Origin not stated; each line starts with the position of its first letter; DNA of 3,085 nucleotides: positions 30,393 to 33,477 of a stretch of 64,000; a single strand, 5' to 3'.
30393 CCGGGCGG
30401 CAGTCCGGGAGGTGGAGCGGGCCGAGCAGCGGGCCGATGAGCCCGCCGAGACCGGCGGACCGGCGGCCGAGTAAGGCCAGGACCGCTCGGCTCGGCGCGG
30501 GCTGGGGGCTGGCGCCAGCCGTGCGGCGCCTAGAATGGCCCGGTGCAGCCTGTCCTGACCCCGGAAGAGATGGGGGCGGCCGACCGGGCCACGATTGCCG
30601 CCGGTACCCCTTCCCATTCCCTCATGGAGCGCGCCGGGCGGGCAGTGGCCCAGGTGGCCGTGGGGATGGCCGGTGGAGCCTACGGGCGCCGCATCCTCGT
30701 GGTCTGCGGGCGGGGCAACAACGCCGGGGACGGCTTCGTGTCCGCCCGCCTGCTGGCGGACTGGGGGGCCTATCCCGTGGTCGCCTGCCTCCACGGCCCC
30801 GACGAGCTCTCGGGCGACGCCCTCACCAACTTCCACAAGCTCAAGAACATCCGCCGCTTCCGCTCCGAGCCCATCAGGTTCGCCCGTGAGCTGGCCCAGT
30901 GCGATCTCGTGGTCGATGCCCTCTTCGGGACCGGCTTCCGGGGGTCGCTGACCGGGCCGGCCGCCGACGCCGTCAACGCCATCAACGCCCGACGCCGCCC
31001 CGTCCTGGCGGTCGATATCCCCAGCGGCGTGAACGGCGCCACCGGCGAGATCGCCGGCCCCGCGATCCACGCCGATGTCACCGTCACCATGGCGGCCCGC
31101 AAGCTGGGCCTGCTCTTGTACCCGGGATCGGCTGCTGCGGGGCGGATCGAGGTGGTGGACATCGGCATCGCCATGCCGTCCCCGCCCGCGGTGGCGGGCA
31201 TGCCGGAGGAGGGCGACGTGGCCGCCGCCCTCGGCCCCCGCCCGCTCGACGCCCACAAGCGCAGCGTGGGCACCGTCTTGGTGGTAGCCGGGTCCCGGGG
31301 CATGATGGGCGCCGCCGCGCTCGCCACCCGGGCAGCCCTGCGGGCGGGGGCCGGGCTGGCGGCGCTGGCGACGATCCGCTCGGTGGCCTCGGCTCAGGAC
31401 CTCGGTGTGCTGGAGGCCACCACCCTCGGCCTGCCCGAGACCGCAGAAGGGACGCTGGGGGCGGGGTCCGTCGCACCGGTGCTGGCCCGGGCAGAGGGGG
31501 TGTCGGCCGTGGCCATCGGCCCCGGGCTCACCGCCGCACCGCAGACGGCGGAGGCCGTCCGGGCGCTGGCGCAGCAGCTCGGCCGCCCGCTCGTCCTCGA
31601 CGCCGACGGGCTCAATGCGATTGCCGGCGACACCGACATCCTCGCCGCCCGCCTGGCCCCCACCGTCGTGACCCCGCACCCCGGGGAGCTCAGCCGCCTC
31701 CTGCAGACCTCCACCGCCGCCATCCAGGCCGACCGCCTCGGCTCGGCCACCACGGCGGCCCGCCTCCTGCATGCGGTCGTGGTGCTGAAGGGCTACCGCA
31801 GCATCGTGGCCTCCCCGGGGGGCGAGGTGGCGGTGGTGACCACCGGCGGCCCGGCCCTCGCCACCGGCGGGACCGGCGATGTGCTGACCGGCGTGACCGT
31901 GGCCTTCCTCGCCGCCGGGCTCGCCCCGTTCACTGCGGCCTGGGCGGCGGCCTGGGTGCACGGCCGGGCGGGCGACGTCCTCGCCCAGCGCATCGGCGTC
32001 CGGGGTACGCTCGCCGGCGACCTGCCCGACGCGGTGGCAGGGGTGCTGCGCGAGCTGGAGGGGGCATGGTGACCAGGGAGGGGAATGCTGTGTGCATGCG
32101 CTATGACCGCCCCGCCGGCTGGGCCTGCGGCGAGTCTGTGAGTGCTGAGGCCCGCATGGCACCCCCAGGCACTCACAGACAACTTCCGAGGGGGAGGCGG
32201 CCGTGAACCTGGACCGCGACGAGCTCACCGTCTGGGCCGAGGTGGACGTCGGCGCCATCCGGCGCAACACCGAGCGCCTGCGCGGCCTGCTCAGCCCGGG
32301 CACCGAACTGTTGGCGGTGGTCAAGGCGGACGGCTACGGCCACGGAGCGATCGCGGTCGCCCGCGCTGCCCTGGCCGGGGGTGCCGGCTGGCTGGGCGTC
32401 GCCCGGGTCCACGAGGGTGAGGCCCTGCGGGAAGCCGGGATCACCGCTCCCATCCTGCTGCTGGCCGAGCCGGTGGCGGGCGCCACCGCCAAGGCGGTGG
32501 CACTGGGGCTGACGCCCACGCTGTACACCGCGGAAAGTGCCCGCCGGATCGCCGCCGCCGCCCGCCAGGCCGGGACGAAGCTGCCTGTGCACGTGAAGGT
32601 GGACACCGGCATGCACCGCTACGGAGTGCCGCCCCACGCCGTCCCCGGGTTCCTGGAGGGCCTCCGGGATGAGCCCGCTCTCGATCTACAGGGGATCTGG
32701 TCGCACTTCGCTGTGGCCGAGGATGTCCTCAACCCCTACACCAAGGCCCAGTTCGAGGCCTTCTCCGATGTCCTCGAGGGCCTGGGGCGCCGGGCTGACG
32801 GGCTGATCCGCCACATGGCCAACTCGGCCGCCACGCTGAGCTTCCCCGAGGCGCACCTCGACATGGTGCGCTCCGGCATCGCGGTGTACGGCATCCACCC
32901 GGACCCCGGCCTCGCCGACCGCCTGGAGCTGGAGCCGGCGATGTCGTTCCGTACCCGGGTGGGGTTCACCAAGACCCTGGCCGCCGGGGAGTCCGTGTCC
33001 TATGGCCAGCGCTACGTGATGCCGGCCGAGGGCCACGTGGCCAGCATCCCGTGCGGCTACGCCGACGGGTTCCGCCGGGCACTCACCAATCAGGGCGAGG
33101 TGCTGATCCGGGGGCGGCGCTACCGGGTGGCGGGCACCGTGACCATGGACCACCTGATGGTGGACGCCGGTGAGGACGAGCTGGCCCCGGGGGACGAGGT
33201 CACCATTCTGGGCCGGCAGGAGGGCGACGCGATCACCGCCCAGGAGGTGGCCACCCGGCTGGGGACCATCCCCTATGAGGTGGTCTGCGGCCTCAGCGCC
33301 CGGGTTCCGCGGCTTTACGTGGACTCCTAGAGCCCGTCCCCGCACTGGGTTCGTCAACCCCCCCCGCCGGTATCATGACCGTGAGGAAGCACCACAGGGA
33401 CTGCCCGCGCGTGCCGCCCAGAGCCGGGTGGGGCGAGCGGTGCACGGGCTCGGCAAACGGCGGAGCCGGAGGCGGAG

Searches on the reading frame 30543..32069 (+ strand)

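Call 26: search_protein_families(library=pfam, proteins=[window:30543-32069:+], max_evalue=0.01)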
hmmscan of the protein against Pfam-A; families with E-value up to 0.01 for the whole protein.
window:30543-32069:+ (509 aa): 3 families
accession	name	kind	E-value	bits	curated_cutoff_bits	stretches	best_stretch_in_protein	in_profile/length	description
PF01256.23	Carb_kinase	-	5.8e-51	173.7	27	1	245-495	1-237/242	NAD(P)H-hydrate dehydratase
PF03853.21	YjeF_N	-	9.6e-45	153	24.9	1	25-189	2-169/169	YjeF-related protein N-terminus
PF02110.20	HK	-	0.0033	17.3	27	1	338-499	70-242/247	Hydroxyethylthiazole kinase family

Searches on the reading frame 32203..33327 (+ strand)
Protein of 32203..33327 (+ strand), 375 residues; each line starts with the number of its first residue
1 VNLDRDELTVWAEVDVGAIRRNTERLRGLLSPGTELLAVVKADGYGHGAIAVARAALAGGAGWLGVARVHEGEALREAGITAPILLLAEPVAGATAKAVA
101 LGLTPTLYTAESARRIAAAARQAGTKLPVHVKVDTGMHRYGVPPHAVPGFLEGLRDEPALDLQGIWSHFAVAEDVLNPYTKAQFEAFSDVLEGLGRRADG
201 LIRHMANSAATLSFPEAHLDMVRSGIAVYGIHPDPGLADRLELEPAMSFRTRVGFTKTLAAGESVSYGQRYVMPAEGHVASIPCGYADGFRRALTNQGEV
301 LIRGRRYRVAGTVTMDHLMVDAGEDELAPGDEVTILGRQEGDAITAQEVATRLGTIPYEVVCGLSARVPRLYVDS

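Call 26: search_protein_families(library=pfam, proteins=[window:32203-33327:+], max_evalue=0.01)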
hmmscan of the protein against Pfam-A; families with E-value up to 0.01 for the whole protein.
window:32203-33327:+ (375 aa): 2 families
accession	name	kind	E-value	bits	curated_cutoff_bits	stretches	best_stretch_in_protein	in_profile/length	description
PF01168.26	Ala_racemase_N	-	3.6e-71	239.8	24.1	1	14-233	1-220/220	Alanine racemase, N-terminal domain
PF00842.27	Ala_racemase_C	-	8.6e-44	148.6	25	1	246-372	1-127/127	Alanine racemase, C-terminal domain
